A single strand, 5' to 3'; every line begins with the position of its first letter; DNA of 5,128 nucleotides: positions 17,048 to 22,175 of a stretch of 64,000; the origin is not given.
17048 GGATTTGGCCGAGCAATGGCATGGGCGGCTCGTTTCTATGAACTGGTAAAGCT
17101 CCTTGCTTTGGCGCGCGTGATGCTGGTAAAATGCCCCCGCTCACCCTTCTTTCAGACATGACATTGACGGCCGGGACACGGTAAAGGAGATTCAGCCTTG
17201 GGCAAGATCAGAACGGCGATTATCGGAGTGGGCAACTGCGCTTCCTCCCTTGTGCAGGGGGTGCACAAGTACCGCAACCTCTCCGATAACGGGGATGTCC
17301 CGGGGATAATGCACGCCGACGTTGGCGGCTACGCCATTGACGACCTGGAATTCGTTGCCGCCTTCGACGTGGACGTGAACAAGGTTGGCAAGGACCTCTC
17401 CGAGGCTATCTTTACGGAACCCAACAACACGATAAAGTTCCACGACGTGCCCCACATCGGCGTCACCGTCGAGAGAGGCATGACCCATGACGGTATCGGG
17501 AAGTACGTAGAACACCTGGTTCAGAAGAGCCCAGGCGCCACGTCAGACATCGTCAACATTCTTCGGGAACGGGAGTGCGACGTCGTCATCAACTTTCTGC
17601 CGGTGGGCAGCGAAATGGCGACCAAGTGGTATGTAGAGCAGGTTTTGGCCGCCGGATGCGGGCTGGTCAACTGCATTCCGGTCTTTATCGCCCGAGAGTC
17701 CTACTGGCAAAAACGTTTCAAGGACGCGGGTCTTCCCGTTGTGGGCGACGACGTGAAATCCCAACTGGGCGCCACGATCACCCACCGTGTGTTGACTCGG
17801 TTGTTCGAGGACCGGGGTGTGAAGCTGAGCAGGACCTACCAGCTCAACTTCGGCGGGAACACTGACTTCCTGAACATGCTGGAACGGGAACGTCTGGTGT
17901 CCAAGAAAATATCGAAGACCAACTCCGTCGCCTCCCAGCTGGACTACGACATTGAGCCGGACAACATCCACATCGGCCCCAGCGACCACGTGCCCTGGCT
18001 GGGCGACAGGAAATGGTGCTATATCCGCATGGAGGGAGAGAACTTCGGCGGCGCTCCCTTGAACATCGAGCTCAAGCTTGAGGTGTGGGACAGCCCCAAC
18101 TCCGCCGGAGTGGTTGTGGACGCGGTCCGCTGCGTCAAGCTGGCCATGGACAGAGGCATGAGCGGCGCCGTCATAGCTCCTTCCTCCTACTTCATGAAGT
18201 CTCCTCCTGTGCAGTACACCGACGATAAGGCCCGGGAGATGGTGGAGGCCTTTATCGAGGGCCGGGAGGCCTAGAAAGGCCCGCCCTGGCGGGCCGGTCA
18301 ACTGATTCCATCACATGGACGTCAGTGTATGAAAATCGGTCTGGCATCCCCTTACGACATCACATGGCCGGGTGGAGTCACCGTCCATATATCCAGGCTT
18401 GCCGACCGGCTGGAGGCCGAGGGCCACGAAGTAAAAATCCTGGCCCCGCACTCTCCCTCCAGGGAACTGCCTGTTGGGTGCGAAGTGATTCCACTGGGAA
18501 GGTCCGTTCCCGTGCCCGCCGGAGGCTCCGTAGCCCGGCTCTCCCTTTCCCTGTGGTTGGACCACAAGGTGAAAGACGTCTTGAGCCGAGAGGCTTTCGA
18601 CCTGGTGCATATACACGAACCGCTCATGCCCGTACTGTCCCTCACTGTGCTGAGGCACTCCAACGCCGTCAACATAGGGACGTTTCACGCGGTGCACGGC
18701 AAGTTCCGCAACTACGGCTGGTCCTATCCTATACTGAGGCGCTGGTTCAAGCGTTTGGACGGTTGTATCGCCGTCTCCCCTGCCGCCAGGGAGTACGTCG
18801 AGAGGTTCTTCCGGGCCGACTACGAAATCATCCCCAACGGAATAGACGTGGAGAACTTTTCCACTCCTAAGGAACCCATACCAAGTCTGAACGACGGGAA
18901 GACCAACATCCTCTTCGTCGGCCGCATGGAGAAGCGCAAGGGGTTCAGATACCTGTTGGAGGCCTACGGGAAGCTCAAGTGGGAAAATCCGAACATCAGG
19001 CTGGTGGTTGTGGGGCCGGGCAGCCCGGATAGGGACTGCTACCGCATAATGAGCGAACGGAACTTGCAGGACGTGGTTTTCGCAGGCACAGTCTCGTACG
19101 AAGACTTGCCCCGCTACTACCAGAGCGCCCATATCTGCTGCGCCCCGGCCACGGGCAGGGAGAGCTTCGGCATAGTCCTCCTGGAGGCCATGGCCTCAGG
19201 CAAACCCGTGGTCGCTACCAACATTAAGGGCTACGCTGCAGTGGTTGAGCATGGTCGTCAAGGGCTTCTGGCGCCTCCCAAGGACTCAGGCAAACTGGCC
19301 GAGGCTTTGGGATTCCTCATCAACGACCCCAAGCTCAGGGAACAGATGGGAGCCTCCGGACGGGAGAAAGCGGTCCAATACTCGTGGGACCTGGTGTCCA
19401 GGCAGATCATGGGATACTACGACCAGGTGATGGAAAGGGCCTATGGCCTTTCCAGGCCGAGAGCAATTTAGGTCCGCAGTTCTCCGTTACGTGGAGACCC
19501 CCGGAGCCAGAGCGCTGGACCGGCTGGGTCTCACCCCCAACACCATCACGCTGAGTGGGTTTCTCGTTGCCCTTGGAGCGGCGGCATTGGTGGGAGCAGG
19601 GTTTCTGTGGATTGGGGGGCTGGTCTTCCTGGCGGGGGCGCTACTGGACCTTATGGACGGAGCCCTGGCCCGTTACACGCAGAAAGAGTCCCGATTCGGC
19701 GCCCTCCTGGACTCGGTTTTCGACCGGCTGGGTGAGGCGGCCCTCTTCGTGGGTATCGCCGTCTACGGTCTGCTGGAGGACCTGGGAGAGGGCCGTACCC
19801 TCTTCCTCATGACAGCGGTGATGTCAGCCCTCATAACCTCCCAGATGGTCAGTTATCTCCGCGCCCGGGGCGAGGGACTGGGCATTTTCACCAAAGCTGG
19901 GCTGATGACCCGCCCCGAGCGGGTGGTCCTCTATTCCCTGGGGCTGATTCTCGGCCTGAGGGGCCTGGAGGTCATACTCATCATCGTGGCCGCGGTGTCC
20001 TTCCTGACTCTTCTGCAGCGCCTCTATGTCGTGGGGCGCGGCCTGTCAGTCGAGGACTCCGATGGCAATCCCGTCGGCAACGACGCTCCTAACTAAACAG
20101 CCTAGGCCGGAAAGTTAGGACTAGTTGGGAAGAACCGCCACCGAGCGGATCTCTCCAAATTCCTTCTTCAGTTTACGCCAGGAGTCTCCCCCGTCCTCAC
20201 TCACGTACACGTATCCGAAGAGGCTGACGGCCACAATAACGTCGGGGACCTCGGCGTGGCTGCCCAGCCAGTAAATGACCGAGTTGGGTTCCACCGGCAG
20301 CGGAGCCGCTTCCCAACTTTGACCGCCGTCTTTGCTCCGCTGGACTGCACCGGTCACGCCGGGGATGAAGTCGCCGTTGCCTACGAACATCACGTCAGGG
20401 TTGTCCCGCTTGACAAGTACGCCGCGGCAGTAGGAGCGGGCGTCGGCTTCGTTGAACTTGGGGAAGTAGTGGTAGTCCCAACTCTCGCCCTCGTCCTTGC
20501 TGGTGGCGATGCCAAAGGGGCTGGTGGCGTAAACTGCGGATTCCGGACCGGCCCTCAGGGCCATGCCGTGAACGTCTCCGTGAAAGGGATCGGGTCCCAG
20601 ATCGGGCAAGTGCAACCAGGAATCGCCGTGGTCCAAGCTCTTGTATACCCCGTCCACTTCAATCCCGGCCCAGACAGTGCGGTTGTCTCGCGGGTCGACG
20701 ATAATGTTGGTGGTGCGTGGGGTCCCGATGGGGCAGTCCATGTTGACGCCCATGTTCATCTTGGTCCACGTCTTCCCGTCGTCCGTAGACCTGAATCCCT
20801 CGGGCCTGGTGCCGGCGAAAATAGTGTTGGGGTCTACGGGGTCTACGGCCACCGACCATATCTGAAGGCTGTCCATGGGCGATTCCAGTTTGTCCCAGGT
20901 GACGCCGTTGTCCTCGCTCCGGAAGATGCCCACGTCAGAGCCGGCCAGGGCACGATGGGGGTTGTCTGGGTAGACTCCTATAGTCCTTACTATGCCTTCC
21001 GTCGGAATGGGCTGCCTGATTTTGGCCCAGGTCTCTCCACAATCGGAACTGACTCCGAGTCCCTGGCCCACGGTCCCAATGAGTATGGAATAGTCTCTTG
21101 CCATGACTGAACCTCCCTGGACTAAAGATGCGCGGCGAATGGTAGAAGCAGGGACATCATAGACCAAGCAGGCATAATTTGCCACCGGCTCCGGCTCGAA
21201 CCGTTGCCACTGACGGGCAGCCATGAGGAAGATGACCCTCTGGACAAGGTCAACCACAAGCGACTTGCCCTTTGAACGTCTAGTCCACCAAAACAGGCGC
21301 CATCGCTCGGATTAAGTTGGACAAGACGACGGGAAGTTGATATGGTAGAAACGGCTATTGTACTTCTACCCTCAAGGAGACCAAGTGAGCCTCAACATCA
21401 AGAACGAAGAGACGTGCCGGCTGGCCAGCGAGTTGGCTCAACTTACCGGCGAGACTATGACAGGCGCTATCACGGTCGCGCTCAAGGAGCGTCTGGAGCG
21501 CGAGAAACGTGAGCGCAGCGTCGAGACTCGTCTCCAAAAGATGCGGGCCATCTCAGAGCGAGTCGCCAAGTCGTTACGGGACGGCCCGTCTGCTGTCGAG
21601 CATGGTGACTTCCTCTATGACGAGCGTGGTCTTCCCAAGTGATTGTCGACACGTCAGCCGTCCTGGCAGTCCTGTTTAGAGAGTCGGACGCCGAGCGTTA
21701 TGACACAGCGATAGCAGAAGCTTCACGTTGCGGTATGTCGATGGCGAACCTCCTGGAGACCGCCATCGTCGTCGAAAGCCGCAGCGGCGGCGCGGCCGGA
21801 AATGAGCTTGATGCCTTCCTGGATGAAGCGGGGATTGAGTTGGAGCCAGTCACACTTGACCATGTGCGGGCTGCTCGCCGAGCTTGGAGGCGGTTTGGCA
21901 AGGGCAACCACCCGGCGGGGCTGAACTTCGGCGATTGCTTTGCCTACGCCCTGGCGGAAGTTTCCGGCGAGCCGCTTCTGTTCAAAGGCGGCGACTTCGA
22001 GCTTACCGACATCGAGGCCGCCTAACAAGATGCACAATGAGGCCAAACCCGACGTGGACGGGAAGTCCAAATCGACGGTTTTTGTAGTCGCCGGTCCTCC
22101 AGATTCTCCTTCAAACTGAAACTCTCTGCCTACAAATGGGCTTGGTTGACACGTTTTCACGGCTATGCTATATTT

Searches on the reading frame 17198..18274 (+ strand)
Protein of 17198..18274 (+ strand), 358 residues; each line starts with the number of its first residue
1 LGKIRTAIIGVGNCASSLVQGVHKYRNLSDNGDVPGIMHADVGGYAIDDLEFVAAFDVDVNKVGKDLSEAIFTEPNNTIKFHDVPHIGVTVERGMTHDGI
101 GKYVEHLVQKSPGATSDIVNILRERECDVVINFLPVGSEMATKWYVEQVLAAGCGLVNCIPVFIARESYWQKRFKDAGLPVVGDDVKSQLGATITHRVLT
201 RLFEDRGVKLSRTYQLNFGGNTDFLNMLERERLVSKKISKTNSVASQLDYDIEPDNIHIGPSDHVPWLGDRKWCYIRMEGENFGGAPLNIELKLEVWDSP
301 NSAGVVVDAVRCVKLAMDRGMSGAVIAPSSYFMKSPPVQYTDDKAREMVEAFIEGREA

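Call 59: search_protein_families(library=pfam, proteins=[window:17198-18274:+], max_evalue=0.00001)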
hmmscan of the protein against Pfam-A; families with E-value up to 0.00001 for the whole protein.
window:17198-18274:+ (358 aa): 1 family
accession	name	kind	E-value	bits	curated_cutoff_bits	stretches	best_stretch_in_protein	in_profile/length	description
PF01658.22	Inos-1-P_synth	-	2.3e-37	127.9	27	1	191-299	1-107/107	Myo-inositol-1-phosphate synthase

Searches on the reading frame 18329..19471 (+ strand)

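Call 59: search_protein_families(library=pfam, proteins=[window:18329-19471:+], max_evalue=0.00001)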
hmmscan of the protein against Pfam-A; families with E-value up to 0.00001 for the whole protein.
window:18329-19471:+ (380 aa): 6 families
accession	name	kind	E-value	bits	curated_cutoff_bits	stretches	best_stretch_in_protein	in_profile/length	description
PF00534.26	Glycos_transf_1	-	2.5e-42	144.8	26.4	1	186-346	10-171/172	Glycosyl transferases group 1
PF13692.12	Glyco_trans_1_4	-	5.7e-38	130.8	27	1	192-333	2-142/142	Glycosyl transferases group 1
PF13439.12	Glyco_transf_4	-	7.1e-28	98.2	28.5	1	14-175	1-169/170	Glycosyltransferase Family 4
PF13579.12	Glyco_trans_4_4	-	8.1e-17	62.4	29.7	1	15-171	1-158/158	Glycosyl transferase 4-like domain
PF13524.12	Glyco_trans_1_2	-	1.7e-11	44.7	25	1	217-358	12-140/144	Glycosyl transferase-like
PF20706.3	GT4-conflict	-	2.1e-09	37.3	26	1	140-309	144-323/385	Family 4 Glycosyltransferase in conflict systems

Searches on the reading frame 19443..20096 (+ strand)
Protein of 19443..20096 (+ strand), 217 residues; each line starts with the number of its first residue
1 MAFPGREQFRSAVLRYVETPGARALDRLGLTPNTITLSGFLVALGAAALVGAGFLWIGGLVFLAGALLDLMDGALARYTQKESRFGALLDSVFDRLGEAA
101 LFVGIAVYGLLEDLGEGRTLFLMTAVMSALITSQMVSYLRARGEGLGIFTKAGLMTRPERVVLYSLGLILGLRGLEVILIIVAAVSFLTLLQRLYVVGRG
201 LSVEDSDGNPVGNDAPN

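Call 59: search_protein_families(library=pfam, proteins=[window:19443-20096:+], max_evalue=0.00001)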
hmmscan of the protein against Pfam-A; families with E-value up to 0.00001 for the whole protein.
window:19443-20096:+ (217 aa): 1 family
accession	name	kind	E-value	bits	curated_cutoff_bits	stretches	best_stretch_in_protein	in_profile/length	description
PF01066.26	CDP-OH_P_transf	-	7.2e-16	59.4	22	1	31-185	3-148/152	CDP-alcohol phosphatidyltransferase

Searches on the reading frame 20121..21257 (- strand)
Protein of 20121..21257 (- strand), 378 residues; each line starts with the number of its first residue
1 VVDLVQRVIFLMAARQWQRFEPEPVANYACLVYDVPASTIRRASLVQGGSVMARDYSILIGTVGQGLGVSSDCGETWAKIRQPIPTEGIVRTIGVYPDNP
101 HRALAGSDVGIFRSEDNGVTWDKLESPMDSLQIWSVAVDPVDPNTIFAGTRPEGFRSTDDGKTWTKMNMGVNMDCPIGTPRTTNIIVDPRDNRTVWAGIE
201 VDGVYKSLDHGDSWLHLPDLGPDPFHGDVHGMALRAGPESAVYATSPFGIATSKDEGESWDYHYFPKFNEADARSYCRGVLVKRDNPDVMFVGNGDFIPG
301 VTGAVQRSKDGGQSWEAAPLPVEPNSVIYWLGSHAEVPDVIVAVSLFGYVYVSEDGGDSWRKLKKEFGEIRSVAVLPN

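Call 59: search_protein_families(library=pfam, proteins=[window:20121-21257:-], max_evalue=0.00001)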
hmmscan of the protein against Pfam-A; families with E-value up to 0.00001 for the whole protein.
window:20121-21257:- (378 aa): 4 families
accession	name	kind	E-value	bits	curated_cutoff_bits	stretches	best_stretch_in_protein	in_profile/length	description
PF15902.12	Sortilin-Vps10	-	7.6e-21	74.8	33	2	111-217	3-112/446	Sortilin, neurotensin receptor 3,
PF02012.26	BNR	-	1.3e-11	43.1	27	0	155-166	1-12/12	BNR/Asp-box repeat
PF14870.12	PSII_BNR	-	3.8e-09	36.7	27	0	76-214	8-137/303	Photosynthesis system II assembly factor YCF48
PF13088.12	BNR_2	-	1.9e-06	27.9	31.4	0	48-125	122-202/277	BNR repeat-like domain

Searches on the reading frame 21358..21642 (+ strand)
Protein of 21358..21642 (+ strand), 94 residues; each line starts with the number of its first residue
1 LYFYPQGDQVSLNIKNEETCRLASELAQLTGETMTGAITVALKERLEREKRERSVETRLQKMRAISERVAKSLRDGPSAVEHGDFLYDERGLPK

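Call 7: search_protein_families(library=pfam, proteins=[window:21358-21642:+], max_evalue=0.01)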
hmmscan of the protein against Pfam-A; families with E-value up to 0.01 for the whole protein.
window:21358-21642:+ (94 aa): 1 family
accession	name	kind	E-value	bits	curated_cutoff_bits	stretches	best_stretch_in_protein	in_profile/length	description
PF07704.17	PSK_trans_fac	-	2.8e-24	86.2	28.3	1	11-93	2-82/82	Rv0623-like transcription factor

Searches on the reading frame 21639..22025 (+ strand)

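Call 7: search_protein_families(library=pfam, proteins=[window:21639-22025:+], max_evalue=0.01)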
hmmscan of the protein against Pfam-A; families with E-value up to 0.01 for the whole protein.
window:21639-22025:+ (128 aa): 1 family
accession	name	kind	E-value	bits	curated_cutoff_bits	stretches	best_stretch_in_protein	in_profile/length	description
PF01850.27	PIN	-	5.3e-17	63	23.6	1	1-124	1-118/120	PIN domain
